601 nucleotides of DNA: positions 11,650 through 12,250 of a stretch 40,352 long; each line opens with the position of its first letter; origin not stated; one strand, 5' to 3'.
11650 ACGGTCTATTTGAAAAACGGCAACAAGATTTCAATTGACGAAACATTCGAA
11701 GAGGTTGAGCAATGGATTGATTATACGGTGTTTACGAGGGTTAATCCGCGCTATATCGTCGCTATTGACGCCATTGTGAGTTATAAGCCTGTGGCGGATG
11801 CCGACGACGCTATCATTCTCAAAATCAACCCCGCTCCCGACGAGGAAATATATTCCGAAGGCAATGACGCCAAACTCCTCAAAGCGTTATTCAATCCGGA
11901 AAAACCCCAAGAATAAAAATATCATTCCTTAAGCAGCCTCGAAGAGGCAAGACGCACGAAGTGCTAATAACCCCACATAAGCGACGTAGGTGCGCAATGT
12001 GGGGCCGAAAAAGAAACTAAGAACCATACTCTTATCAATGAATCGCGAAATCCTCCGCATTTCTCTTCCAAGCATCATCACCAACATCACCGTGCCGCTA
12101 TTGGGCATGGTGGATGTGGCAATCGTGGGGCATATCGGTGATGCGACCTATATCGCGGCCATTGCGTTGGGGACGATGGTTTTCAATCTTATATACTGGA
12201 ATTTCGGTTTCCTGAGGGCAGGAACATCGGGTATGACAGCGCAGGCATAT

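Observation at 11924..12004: Five-copy structured intergenic element, always sense-oriented and anchored just upstream of the next start codon (family overview, copy A)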

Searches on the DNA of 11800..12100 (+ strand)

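Call 10: search_rna_families(source=window, threshold=evalue, start=11800, end=12100, max_evalue=10, show_alignments=3)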
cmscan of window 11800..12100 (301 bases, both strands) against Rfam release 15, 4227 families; matches with E-value up to 10: 0.
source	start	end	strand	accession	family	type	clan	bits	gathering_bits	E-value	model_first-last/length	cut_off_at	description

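Call 40: build_rna_model(alignment_id=A2, structure=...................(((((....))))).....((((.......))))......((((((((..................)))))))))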
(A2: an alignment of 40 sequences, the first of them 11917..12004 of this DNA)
Model R1 built from alignment A2 (40 sequences, 93 columns); structure: as given.
model positions 85; base pairs 17; branch points 2; effective number of sequences 1.78; information 0.67 bits per position. Calibrated on 0.2 Mb of random sequence (short: E-values are rough).
structure used (alignment columns):
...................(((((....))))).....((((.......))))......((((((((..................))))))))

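Call 41: search_with_rna_model(model_id=R1, source=window, filters=off, max_evalue=10)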
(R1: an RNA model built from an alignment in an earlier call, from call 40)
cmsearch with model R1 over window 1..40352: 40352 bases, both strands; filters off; matches with E-value up to 10: 11.
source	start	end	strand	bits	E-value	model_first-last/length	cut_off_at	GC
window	19363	19444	+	104.8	8.4e-27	1-85/85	no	0.52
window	11917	12004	+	100.4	1.3e-25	1-85/85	no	0.5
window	30563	30650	-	94.3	5.7e-24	1-85/85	no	0.53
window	22776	22848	-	51.8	1.8e-12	1-85/85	no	0.58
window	15772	15853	-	34.7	7.6e-08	1-85/85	no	0.44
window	19417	19448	-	8.2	1.1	51-85/85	no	0.62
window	19015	19080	+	6.1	3.8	1-85/85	no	0.42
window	19269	19345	-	5.3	6.5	1-85/85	no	0.43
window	11971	12004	-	5.2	6.7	55-85/85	no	0.62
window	13868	13965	+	5.2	7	1-85/85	no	0.26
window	5898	5916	+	5.1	7.4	1-85/85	no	0.32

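Call 42: search_with_rna_model(model_id=R1, sources=[L121, L122, L123, L124, L125, L126, L127, L128, L129, L130, L132, L135, L136, L137, L138, L139, L140, L141, L142, L143, L144, L145, L147, L150, L151, L152, L153, L154, L156, L157, L158, L159, L160, L162, L164, L166, L167, L169, L170, L171, L172, L173, L174, L175, L177, L178, L180, L182, L183, L184, L185, L186, L187, L188, L189, L192, L193, L194, L195, L196, L197, L198, L199, L200, L201, L202, L203, L204, L205, L207, L208, L209, L210, L211, L212, L213, L214, L215, L216, L217, L218, L219, L220, L221, L222, L223, L224, L225, L226, L227, L228, L229, L230, L231, L232, L233, L234, L236, L237, L238], max_evalue=0.001)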
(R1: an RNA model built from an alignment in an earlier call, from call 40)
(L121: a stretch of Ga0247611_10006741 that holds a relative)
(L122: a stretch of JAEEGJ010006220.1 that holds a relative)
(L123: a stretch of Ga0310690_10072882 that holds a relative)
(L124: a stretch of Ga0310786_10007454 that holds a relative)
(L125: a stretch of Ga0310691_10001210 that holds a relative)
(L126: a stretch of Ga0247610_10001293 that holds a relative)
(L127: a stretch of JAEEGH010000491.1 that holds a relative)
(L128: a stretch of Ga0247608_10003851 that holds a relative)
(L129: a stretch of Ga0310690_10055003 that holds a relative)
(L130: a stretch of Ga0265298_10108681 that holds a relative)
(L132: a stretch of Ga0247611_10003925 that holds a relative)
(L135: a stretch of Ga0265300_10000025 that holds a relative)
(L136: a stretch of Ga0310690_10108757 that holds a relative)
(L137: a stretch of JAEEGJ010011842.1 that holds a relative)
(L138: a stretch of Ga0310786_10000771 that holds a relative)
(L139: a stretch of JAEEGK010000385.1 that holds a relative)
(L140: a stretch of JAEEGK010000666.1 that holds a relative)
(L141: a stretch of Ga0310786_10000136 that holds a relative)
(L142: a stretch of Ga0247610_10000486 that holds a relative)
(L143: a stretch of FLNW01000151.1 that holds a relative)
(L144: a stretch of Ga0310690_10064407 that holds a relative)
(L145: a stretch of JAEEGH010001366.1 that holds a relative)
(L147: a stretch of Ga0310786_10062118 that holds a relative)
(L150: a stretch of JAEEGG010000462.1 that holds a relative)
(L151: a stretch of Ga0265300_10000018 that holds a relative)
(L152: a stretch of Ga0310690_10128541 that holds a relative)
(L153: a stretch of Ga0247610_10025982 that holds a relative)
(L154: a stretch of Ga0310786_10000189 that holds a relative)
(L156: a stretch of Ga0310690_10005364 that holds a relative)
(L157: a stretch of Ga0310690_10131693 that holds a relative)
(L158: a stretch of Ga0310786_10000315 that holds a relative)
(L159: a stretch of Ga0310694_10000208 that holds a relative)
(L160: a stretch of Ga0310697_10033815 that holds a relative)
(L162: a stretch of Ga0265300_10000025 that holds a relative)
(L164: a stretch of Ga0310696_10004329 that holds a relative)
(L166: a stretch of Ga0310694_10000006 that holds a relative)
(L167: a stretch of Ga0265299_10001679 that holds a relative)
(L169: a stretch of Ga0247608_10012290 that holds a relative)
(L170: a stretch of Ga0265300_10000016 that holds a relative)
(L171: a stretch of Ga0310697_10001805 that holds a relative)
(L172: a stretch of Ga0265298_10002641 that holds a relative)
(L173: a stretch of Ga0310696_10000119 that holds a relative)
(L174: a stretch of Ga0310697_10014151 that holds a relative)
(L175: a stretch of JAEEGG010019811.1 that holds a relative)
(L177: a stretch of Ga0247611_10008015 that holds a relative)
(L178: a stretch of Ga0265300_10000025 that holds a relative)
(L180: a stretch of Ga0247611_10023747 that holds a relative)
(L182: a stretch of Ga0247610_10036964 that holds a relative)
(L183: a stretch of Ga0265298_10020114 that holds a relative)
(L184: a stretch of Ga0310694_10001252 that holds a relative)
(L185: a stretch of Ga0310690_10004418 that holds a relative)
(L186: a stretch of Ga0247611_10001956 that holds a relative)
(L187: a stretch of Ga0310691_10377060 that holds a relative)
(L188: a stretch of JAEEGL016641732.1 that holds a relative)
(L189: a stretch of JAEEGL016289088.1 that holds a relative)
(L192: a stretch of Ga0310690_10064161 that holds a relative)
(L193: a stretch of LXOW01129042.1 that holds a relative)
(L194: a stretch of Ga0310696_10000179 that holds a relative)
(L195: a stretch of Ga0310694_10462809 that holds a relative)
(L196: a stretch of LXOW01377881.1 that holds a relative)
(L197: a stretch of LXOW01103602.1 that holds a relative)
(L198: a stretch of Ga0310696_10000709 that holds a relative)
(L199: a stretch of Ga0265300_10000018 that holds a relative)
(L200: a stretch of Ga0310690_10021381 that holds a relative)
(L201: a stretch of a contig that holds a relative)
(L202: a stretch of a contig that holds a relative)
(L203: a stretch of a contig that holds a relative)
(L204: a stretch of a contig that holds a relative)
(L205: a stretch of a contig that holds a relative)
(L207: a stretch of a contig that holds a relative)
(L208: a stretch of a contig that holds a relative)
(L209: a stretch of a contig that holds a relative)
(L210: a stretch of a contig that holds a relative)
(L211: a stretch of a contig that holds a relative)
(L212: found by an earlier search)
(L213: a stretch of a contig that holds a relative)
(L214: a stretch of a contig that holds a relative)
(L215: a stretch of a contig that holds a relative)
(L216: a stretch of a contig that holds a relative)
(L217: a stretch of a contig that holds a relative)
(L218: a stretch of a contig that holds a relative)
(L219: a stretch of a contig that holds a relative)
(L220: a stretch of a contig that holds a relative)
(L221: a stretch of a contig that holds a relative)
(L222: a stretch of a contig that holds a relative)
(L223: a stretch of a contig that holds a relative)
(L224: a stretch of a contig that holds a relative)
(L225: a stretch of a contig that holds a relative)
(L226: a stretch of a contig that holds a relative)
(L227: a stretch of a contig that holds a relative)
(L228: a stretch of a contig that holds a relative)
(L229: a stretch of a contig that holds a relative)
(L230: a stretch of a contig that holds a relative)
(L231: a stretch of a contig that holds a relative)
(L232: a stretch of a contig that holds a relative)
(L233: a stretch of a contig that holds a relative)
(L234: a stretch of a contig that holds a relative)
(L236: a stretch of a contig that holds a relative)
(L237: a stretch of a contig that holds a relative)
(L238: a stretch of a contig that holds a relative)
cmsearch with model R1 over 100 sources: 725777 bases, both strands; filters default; matches with E-value up to 0.001: 137.
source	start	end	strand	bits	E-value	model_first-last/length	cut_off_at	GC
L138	1562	1646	-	103.4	3.7e-25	1-85/85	no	0.55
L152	141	228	+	103.3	3.8e-25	1-85/85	no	0.55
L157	1335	1416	-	102.6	6.2e-25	1-85/85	no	0.52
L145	5388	5469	-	102.3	7.3e-25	1-85/85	no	0.5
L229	6070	6151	+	102.2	7.6e-25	1-85/85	no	0.51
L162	2494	2578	+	102.2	7.9e-25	1-85/85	no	0.52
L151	4948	5029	-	102.1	8.5e-25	1-85/85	no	0.51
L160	3199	3280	-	101.7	1e-24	1-85/85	no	0.57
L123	3800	3887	+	100.8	1.8e-24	1-85/85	no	0.49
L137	850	931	-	100.8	1.8e-24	1-85/85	no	0.5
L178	210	291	-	100.6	2.1e-24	1-85/85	no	0.51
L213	275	356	-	100.5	2.2e-24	1-85/85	no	0.55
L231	802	883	+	100.5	2.2e-24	1-85/85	no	0.55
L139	39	126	-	100.5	2.3e-24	1-85/85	no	0.52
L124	13629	13713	-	100.4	2.4e-24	1-85/85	no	0.48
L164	13324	13411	+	100.3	2.6e-24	1-85/85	no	0.58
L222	6440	6523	-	99.9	3.3e-24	1-85/85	no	0.57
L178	4844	4925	-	99.8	3.6e-24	1-85/85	no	0.54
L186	9142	9226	+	99.2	5e-24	1-85/85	no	0.53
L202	5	92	-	98.9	6.1e-24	1-85/85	no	0.53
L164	10780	10867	+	98.8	6.3e-24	1-85/85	no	0.49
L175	12219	12300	-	98.8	6.4e-24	1-85/85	no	0.52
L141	495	582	-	98.7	6.7e-24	1-85/85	no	0.51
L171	3195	3278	+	98.3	8.8e-24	1-85/85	no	0.51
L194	163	250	+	97.5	1.5e-23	1-85/85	no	0.56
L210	491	578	-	97.5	1.5e-23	1-85/85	no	0.55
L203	645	726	-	97.1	1.9e-23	1-85/85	no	0.56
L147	4260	4341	-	96.9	2.2e-23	1-85/85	no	0.49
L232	6275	6356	-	96.7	2.3e-23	1-85/85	no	0.49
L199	250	337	-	96.7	2.3e-23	1-85/85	no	0.49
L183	460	541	-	96.7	2.4e-23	1-85/85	no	0.56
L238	4904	4991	-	96.6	2.5e-23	1-85/85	no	0.49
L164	7263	7344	+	96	3.7e-23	1-85/85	no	0.5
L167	8100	8183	-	95.6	4.7e-23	1-85/85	no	0.54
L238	3105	3192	-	95.1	6.3e-23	1-85/85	no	0.53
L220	1010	1094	-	95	7e-23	1-85/85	no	0.51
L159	1564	1645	-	95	7.1e-23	1-85/85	no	0.54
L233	885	968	-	94.4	9.9e-23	1-85/85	no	0.56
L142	4508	4589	-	94.3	1.1e-22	1-85/85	no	0.52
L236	9502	9583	-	94.1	1.2e-22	1-85/85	no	0.5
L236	2324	2411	-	94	1.2e-22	1-85/85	no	0.51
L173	8259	8346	-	94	1.3e-22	1-85/85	no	0.53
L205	4068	4151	-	92.4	3.5e-22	1-85/85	no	0.5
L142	4008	4089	-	90.8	9.4e-22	1-85/85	no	0.5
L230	1758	1841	-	90.6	1.1e-21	1-85/85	no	0.6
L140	575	662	-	90.3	1.2e-21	1-85/85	no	0.57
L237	8811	8892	+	88.6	3.6e-21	1-85/85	no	0.5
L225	1899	1982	+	88.1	5e-21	1-85/85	no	0.49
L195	1215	1299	+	86.4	1.5e-20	1-82/85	3'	0.51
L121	3246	3333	-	86.2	1.7e-20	1-85/85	no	0.52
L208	4463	4546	-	85.8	2e-20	1-85/85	no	0.57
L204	997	1080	-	84.4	5e-20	1-85/85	no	0.54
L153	5189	5270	-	84.4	5.1e-20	1-85/85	no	0.54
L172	2894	2976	+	83.7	7.7e-20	1-85/85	no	0.52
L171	1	67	+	82.3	1.8e-19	16-85/85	5'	0.63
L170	182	263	+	80.8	4.6e-19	1-85/85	no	0.52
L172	8065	8156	+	79.1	1.4e-18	1-85/85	no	0.54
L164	8673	8748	+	78.9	1.6e-18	13-85/85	no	0.55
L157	2630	2713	-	78.8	1.6e-18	1-85/85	no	0.56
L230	1664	1748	-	74.2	2.8e-17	1-85/85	no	0.6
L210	3782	3882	-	70.9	2.2e-16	1-85/85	no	0.52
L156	5513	5601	-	70.3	3.1e-16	1-85/85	no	0.48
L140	493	562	-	65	8.9e-15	15-85/85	no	0.57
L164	8585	8669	+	64.8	9.8e-15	1-85/85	no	0.52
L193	599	682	+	61.5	7.8e-14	1-85/85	no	0.55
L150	4021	4098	-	60.5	1.5e-13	1-85/85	no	0.54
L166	2616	2694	+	59.7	2.4e-13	1-85/85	no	0.62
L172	5268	5331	+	58.6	4.5e-13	19-85/85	no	0.62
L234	3249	3325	-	58.5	4.9e-13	1-85/85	no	0.53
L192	194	336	+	58.5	5.1e-13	1-85/85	no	0.62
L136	3028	3103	-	58.1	6.4e-13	1-85/85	no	0.58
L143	4428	4506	-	55.6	3e-12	1-85/85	no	0.66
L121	3172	3237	-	55.3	3.5e-12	19-85/85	no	0.62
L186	9232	9303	+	54.7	5.3e-12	1-85/85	no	0.57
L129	351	443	-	54.7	5.3e-12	1-85/85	no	0.43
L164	250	326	-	54.6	5.5e-12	1-85/85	no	0.56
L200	3247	3323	-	53.6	1e-11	1-85/85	no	0.61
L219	11264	11347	-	53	1.5e-11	1-85/85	no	0.55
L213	1163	1242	-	50.7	6.3e-11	17-85/85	no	0.6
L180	1117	1193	+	50.6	6.5e-11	1-85/85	no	0.58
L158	2867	2939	-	49.6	1.2e-10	1-85/85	no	0.6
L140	6661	6733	+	49.1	1.7e-10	1-85/85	no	0.6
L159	4521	4594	-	47.2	5.6e-10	1-85/85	no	0.58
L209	1125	1197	+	47.1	6e-10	1-85/85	no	0.59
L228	1863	1941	+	46.7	7.7e-10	1-85/85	no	0.59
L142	3554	3632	-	44.8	2.5e-09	1-85/85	no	0.59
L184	6864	6937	-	44.7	2.6e-09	1-85/85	no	0.58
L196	1558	1630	+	44.5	3.1e-09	1-85/85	no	0.58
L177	7221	7298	-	44.1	3.9e-09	1-85/85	no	0.63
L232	11232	11315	-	43.6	5.2e-09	1-85/85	no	0.49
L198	1454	1532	+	43.2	6.8e-09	1-85/85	no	0.62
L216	4374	4446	+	42.7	8.9e-09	1-85/85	no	0.6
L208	5193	5277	-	42.4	1.1e-08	1-85/85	no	0.6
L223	3927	4005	-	42.3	1.2e-08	1-85/85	no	0.56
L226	5781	5857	-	42.2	1.3e-08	1-85/85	no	0.55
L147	2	52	+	41.5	1.9e-08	9-85/85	no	0.55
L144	1677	1750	-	41.1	2.5e-08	1-85/85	no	0.62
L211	5445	5524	-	40.6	3.4e-08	1-85/85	no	0.4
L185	6702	6780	+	40.4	3.8e-08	1-85/85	no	0.65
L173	6080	6153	-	40.2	4.4e-08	1-85/85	no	0.59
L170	3147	3231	+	39.7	6e-08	1-85/85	no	0.6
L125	7999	8050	-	39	9.2e-08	1-85/85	no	0.62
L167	4925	4996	-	39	9.4e-08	1-85/85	no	0.53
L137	10023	10089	+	38.3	1.4e-07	1-85/85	no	0.6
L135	6675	6747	+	38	1.7e-07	1-85/85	no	0.6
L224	1836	1907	-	37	3.3e-07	1-85/85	no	0.56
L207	9026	9107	-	36.9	3.4e-07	1-85/85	no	0.44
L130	498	583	+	36.5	4.3e-07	1-85/85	no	0.57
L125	9581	9702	+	34.4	1.6e-06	1-85/85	no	0.48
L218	8682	8756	-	34.1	1.9e-06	1-85/85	no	0.47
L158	4433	4505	-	33.2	3.4e-06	1-85/85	no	0.4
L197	1689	1774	-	32.1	6.5e-06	1-85/85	no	0.5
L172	4389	4441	+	31.9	7.3e-06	1-85/85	no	0.58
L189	1781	1867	-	31.3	1.1e-05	1-85/85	no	0.59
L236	762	847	-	31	1.3e-05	1-85/85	no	0.65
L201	1581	1635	-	30.6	1.7e-05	1-85/85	no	0.58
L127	8056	8161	-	30.4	1.9e-05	1-85/85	no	0.41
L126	11730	11794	-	30.2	2.2e-05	1-85/85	no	0.48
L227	1040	1094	+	30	2.4e-05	1-85/85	no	0.47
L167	8034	8073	-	29.9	2.6e-05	49-85/85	no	0.57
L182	2927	2982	-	29.9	2.6e-05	1-85/85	no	0.5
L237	1248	1352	+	29.8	2.7e-05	1-85/85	no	0.49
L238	3038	3076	-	29.5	3.3e-05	50-85/85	no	0.59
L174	247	368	-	29.4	3.6e-05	1-85/85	no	0.47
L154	1874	1931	+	29.3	3.8e-05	1-85/85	no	0.43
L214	286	342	-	29.1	4.3e-05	1-85/85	no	0.42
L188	2568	2635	+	28.6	5.9e-05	1-85/85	no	0.43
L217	69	156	+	28.5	6.3e-05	1-85/85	no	0.45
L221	1538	1604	+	27.9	8.9e-05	1-85/85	no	0.54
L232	6208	6274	-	27.5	0.00012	1-85/85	no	0.48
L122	4357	4409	+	27.4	0.00012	1-85/85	no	0.55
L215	4154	4216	-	27.1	0.00015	1-85/85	no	0.56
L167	508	582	-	26.7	0.00019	1-85/85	no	0.71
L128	8810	8895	+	26.6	0.00021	1-85/85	no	0.44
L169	4796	4851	-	26.2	0.00026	1-85/85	no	0.52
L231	3437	3513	-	25.6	0.00038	1-85/85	no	0.53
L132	7601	7652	-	24.6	0.0007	1-85/85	no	0.5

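Call 45: search_rna_families(sources=[L209, L236, L157, L158, L213, L216, L220, L140, L125, L194, L164, L172, L210, L167, L142], threshold=gathering)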
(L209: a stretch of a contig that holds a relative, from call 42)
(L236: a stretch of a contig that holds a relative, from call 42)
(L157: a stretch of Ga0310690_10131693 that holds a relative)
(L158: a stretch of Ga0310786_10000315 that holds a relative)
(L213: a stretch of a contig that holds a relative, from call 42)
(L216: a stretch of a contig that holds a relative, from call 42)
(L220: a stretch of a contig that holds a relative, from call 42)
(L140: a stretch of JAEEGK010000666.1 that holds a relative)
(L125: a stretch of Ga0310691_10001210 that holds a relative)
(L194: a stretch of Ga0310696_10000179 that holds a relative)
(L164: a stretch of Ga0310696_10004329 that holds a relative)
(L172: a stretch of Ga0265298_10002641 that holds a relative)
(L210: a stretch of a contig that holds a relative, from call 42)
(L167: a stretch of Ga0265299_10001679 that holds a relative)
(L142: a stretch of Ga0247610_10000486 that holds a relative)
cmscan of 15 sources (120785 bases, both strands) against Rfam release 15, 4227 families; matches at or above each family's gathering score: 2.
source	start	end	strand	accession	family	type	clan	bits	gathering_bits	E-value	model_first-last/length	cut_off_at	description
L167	2304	2358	+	RF01687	Acido-Lenti-1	Gene; sRNA;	-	39.2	37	4.4e-05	1-46/46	no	Acido-Lenti-1 RNA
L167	6410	6462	+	RF01687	Acido-Lenti-1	Gene; sRNA;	-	37.2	37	0.00015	1-46/46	no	Acido-Lenti-1 RNA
